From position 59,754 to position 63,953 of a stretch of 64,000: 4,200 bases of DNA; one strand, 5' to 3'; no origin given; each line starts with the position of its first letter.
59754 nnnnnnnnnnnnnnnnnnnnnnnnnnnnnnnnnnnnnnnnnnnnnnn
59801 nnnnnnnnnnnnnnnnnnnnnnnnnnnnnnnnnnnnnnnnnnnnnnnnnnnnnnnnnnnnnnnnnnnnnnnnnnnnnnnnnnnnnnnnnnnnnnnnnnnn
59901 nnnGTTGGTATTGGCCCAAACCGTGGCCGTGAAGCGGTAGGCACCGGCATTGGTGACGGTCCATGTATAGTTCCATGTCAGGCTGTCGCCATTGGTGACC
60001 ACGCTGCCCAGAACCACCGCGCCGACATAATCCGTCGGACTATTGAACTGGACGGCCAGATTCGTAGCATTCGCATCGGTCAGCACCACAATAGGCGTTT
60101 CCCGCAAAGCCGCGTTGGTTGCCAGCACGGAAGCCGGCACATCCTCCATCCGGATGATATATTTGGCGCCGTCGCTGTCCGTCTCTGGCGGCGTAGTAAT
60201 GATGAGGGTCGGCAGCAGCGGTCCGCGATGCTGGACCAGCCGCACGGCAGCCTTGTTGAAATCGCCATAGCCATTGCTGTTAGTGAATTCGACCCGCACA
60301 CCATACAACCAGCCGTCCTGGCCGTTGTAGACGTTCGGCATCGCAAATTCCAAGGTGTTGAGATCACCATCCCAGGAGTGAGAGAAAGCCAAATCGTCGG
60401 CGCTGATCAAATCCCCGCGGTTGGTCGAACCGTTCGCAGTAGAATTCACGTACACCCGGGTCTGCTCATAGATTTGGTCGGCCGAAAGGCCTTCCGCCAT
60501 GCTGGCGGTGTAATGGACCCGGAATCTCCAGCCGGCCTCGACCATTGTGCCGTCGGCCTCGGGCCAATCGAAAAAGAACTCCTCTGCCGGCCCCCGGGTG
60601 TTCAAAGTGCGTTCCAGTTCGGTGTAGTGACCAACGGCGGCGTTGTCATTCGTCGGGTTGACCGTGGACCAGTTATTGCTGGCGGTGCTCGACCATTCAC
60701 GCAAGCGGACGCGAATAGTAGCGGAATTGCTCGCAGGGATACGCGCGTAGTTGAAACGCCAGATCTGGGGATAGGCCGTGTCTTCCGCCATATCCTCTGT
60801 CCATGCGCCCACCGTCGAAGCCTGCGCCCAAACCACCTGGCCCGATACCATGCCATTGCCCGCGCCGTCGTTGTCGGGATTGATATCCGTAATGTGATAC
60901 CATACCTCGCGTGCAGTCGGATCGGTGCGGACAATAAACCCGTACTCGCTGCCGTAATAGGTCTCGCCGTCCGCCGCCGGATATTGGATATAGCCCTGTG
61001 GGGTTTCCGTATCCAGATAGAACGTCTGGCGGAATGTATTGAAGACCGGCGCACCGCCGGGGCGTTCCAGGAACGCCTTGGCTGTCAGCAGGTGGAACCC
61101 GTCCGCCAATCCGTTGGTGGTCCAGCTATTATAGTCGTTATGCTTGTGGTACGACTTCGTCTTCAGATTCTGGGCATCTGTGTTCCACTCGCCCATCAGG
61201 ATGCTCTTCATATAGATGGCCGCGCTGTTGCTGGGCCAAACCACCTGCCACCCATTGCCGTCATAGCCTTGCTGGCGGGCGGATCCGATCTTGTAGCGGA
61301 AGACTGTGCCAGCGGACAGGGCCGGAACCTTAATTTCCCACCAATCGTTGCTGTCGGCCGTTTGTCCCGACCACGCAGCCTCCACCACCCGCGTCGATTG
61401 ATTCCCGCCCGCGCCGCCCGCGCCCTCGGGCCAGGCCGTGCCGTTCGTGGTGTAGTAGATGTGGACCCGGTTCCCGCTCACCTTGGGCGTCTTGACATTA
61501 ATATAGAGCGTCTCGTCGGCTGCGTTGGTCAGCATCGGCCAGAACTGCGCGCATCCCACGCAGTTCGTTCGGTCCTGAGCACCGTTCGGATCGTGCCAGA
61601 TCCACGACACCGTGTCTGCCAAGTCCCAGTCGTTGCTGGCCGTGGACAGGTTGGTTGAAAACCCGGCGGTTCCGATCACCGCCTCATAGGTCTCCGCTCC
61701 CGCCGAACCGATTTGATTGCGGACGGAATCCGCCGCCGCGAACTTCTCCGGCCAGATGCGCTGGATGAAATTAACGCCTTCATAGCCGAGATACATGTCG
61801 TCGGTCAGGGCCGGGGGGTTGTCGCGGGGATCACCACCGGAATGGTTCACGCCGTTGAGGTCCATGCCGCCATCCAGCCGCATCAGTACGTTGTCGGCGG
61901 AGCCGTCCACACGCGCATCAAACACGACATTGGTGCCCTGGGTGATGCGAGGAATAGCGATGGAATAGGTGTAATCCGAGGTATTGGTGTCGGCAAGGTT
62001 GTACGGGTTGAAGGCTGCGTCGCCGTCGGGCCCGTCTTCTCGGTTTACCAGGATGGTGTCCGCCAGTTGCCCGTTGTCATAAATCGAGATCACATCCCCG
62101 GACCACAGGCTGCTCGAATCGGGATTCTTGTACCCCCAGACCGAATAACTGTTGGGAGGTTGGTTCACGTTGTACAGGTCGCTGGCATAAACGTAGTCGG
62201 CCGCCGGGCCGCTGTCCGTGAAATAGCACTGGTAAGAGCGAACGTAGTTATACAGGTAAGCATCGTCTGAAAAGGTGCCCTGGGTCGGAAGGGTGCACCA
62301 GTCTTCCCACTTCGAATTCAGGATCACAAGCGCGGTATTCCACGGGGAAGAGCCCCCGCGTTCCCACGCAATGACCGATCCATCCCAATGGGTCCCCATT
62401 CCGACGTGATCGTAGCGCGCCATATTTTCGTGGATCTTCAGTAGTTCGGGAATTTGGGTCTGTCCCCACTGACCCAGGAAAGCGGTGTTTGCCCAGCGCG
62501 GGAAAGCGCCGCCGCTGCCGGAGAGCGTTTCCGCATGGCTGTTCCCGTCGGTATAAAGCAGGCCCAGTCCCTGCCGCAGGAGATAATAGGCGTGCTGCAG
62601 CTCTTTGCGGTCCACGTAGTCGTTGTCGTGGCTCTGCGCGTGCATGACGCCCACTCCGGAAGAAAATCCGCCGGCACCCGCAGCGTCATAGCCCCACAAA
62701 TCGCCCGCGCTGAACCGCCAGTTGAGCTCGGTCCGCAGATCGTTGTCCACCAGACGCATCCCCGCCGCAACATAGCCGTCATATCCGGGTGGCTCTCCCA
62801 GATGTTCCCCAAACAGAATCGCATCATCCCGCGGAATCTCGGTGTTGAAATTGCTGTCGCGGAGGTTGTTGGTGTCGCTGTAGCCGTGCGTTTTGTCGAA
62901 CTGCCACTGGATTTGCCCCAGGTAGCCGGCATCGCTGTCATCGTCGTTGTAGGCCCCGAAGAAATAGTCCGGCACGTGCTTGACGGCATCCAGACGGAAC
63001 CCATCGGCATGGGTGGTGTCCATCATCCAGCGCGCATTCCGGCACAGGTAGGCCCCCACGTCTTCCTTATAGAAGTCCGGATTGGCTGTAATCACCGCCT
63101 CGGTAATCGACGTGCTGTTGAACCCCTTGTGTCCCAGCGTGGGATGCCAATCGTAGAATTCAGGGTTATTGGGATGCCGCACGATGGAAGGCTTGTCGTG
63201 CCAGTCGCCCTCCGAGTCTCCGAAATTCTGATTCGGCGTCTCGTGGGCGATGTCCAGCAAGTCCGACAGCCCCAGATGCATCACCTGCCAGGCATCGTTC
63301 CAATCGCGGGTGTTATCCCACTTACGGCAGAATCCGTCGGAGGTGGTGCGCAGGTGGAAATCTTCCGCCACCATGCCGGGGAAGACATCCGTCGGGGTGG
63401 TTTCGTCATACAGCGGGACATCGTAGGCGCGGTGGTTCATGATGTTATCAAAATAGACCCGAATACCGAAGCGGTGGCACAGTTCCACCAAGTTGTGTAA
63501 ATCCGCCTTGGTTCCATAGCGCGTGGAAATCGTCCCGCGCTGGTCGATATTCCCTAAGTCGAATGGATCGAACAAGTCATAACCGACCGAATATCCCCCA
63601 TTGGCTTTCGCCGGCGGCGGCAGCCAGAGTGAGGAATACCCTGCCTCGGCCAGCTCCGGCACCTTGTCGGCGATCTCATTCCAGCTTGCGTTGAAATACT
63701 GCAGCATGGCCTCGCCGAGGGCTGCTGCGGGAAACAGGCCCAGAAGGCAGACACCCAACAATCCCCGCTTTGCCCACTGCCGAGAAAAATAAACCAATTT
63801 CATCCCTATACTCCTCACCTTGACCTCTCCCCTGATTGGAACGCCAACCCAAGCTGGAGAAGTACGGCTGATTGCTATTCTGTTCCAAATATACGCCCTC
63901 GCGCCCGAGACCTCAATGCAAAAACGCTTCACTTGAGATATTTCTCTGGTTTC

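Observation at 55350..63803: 2818-aa secreted GH13 enzyme carrying thrombospondin-type-3-like Ca-binding Asp repeats, the third giant alpha-glucan enzyme in 64 kb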

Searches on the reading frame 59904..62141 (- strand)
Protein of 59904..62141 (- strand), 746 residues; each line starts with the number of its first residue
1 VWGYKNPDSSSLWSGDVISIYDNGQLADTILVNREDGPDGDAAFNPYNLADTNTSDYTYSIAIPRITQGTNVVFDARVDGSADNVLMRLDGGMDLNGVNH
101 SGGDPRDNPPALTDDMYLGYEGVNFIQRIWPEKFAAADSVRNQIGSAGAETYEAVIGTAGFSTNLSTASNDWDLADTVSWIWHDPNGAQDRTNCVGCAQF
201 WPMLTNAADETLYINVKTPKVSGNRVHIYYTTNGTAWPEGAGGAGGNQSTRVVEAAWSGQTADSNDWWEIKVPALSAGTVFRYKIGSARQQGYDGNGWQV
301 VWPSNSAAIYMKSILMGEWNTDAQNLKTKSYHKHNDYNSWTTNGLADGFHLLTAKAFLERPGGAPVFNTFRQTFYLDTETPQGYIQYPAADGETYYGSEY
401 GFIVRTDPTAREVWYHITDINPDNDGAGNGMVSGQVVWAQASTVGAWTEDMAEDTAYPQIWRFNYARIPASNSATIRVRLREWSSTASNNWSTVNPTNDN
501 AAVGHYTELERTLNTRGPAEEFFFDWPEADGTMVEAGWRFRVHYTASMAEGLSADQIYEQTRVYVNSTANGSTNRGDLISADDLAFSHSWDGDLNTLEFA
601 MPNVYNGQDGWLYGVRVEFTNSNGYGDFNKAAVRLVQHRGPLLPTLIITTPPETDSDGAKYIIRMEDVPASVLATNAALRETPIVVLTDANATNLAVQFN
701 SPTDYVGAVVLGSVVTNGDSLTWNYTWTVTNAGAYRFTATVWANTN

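Call 32: predict_structure(alignment_id=A3)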
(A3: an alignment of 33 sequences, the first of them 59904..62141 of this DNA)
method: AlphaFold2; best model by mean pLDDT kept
length: 746 residues; sequences in the alignment: 33
mean_pLDDT: 84.7   pTM: 0.71
mean pLDDT of the five models: 84.7, 83.8, 83.1, 80.8, 80.5
residues with pLDDT >= 90: 309; 70-90: 347; 50-70: 78; < 50: 12
segments of 3 or more residues with pLDDT < 50: 38-40, 446-450
pLDDT, mean of each block of 10 residues (from residue 1): 73 91 91 65 58 66 92 95 93 79 73 84 94 91 92 95 89 79 91 76 95 92 93 94 91 88 75 97 96 89 89 93 90 67 83 92 85 95 91 84 90 91 80 84 62 73 86 92 90 87 93 88 84 85 91 91 90 88 88 91 80 90 89 85 72 66 78 82 85 77 64 79 85 77 62
secondary structure, 60 per line:
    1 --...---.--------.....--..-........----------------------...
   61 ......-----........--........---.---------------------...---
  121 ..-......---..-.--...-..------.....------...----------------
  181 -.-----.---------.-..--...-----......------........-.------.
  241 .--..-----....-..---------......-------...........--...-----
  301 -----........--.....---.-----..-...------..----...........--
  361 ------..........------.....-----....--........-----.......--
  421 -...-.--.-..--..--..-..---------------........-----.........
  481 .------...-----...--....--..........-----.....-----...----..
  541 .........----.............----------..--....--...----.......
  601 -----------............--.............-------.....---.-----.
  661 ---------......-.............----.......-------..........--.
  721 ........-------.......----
elements in order (helices of 4 or more, strands of 3 or more residues): E18-22 E28-35 E58-66 E72-79 E82-89 E124-129 E151-155 E162-164 E212-217 E224-231 E251-254 E267-272 E280-290 H306-313 E316-320 E348-358 E367-376 E383-387 E393-396 E399-406 E412-418 E459-466 E472-481 H501-504 E507-516 E522-526 E532-534 E539-545 H546-549 H554-560 E561-566 H581-584 E587-589 E594-600 E612-623 E626-638 E646-650 H670-675 H677-680 E681-689 E694-700 E708-717 E720-728 E736-742

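Call 38: fold_search(model_id=the predicted structure, library=pdb)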
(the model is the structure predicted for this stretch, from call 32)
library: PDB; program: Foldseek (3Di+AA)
matches with E <= 10: 1136; with E <= 0.001: 259
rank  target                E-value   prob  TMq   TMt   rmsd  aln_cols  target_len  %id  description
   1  5i5k_A                2.3e-09  1.00  0.21  0.11  23.5       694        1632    8  Structure of complement C5 in complex with eculizumab (released 2016-03-16)
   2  9qk2_F                2.3e-09  1.00  0.21  0.24  23.7       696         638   10  Structure of the Complement classical and lectin pathway C3 convertase in complex with substrate C3 (released 2025-12-24)
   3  3b43                  3.1e-09  1.00  0.12  0.14  38.5       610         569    9  I-band fragment I65-I70 from titin (released 2008-01-22)
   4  8beg_A                2.3e-08  0.99  0.13  0.14  31.0       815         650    8  Structure of Ig-like domains from PrgB (released 2022-11-30)
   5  3f83                  2.8e-08  1.00  0.17  0.23  25.3       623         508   10  Structure of fusion complex of the minor pilin CfaE and major pilin CfaB of CFA/I pili from ETEC E. coli (released 2009-08-11)
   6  3l5n_A                4.8e-08  1.00  0.20  0.22  22.2       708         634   10  Staphylococcal Complement Inhibitor (SCIN) in complex with Human Complement Component C3b (released 2010-08-04)
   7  7khf_A                5.6e-08  1.00  0.11  0.16  17.5       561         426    9  CryoEM structure of LILRB1 D3D4 domain-inserted antibody MDB1 Fab in complex with Plasmodium RIFIN (PF3D7_1373400) V2  (released 2021-03-31)
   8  6eg1_B                6.5e-08  1.00  0.11  0.23  22.3       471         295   10  Crystal structure of Dpr2 Ig1-Ig2 in complex with DIP-Theta Ig1-Ig3 (released 2018-11-28)
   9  5lf5_A                9.7e-08  1.00  0.12  0.17  41.3       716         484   10  Myelin-associated glycoprotein (MAG) deglycosylated full extracellular domain with co-purified ligand (released 2016-12-14)
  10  3dmk_B                1.0e-07  0.99  0.12  0.13  24.3       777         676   10  Crystal structure of Down Syndrome Cell Adhesion Molecule (DSCAM) isoform 1.30.30, N-terminal eight Ig domains (released 2008-10-07)
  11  4oia_B                1.7e-07  1.00  0.11  0.20  35.5       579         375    9  Crystal Structure of ICAM-5 D1-D4 ectodomain fragment, Space Group P4322 (released 2014-07-16)
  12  9ijj_4I               2.4e-07  0.99  0.14  0.04  49.7       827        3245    8  In situ structure of the central apparatus in mouse sperm axoneme. (released 2025-06-04)
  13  8cml_E                2.9e-07  1.00  0.21  0.23  24.2       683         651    9  Cryo-EM structure of complement C5 in complex with nanobodies UNbC5-1 and UNbC5-2 (released 2023-09-27)
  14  2win_A                2.9e-07  1.00  0.20  0.23  27.9       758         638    9  C3 convertase (C3bBb) stabilized by SCIN (released 2009-06-09)
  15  9ijj_h                3.0e-07  0.99  0.12  0.07  33.6       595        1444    8  In situ structure of the central apparatus in mouse sperm axoneme. (released 2025-06-04)
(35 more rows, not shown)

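Call 52: search_protein_families(library=ncbifam, proteins=[window:59904-62141:-], max_evalue=1)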
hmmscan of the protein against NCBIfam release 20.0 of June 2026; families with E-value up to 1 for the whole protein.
window:59904-62141:- (746 aa): 0 families

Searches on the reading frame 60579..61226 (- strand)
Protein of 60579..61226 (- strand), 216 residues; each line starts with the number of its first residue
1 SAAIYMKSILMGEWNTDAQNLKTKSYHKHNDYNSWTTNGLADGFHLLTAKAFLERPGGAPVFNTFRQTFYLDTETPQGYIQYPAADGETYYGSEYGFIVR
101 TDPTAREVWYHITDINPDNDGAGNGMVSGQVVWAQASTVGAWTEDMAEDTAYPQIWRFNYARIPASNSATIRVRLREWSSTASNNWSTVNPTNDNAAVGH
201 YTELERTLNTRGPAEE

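Call 47: search_protein_families(library=pfam, proteins=[window:60579-61226:-], max_evalue=10)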
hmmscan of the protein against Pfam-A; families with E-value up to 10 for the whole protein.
window:60579-61226:- (216 aa): 1 family
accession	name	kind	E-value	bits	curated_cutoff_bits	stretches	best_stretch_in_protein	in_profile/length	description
PF00313.28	CSD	-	0.16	12.3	27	1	93-119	12-37/66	'Cold-shock' DNA-binding domain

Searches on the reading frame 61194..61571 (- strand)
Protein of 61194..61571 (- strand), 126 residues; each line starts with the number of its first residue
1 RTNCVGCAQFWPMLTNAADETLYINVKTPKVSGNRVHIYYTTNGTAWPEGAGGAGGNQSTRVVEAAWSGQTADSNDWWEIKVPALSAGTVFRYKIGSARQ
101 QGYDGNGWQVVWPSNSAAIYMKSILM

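Call 47: search_protein_families(library=pfam, proteins=[window:61194-61571:-], max_evalue=10)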
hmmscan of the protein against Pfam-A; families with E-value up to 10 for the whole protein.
window:61194-61571:- (126 aa): 2 families
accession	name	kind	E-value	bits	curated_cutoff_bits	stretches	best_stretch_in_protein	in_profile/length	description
PF22184.2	CBM_56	-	0.04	14.6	27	1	16-94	5-63/75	Carbohydrate binding module family 56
PF13290.12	CHB_HEX_C_1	-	0.15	12.5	22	1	34-45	19-30/67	Chitobiase/beta-hexosaminidase C-terminal domain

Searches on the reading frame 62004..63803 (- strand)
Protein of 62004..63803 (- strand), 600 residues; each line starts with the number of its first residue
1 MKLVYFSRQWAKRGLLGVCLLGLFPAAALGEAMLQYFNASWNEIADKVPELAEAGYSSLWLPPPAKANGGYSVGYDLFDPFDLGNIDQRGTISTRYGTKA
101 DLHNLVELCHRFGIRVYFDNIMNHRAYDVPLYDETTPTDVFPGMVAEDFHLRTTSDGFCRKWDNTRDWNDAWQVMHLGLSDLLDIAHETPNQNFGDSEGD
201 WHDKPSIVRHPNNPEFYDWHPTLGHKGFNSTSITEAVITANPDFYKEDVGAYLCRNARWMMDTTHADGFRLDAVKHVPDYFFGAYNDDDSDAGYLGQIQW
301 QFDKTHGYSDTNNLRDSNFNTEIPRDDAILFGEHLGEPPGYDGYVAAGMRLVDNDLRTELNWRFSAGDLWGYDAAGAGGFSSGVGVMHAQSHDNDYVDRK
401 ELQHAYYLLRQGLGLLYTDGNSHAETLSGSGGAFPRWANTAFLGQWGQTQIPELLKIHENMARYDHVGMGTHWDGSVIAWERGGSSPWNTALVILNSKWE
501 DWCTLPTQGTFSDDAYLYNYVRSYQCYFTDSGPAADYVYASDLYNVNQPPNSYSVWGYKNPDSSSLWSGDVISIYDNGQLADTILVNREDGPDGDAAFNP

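Call 8: search_protein_families(library=pfam, proteins=[window:62004-63803:-], max_evalue=1)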
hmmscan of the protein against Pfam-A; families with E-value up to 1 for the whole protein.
window:62004-63803:- (600 aa): 1 family
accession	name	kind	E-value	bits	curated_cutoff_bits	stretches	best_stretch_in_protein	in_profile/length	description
PF00128.31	Alpha-amylase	-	1.3e-13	51.5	22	1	41-337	18-244/446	Alpha amylase, catalytic domain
